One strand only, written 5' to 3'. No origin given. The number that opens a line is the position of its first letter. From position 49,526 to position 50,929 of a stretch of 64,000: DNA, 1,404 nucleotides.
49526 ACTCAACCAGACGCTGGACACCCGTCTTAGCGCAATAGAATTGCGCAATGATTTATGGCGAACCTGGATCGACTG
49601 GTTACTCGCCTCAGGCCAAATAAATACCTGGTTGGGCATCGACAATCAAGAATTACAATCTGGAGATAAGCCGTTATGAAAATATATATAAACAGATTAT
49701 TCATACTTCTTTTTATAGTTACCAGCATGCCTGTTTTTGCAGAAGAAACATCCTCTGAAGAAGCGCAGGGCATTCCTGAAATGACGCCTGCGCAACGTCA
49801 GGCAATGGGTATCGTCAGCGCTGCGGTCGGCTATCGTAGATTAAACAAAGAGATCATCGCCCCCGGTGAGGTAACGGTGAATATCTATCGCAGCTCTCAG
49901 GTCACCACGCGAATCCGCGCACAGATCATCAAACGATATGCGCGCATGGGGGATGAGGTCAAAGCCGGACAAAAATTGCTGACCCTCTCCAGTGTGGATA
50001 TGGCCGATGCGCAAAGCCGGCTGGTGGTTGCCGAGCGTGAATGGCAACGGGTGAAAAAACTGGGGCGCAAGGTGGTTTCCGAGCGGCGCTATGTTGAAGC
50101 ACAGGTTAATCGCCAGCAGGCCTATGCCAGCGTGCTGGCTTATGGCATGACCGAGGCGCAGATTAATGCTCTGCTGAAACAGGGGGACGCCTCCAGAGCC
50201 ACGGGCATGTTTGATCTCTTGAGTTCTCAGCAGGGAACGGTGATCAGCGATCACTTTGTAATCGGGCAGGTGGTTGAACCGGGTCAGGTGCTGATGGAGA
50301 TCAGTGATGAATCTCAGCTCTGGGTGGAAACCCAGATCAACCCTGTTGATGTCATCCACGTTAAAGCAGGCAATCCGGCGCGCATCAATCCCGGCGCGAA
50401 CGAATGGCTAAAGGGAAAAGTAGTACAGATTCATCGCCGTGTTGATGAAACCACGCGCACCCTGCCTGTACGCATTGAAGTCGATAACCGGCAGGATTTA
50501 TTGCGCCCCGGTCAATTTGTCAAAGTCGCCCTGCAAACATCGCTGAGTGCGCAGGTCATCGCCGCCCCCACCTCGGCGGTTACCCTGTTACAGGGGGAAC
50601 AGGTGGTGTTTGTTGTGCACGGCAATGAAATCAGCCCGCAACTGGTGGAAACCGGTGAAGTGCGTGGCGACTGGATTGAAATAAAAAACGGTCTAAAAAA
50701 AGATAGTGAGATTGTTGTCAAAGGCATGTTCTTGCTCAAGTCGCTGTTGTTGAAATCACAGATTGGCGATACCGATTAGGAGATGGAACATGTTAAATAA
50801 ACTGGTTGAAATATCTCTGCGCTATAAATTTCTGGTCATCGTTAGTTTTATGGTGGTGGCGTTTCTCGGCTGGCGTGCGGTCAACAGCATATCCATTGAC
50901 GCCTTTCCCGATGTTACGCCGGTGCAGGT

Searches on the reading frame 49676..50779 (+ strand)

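Call 9: search_protein_families(library=pfam, proteins=[window:49676-50779:+])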
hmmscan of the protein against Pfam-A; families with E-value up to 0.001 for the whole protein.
window:49676-50779:+ (367 aa): 3 families
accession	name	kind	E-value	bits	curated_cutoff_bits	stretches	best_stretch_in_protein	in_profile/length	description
PF16576.10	HlyD_D23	-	3.3e-39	134.8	30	1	56-282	2-214/214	Barrel-sandwich domain of CusB or HlyD membrane-fusion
PF13437.12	HlyD_3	-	9.7e-21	74.9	22.2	1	181-279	2-106/106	HlyD family secretion protein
PF13533.13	Biotin_lipoyl_2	-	2.5e-05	24.5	29.8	0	197-209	19-31/32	Biotin-lipoyl like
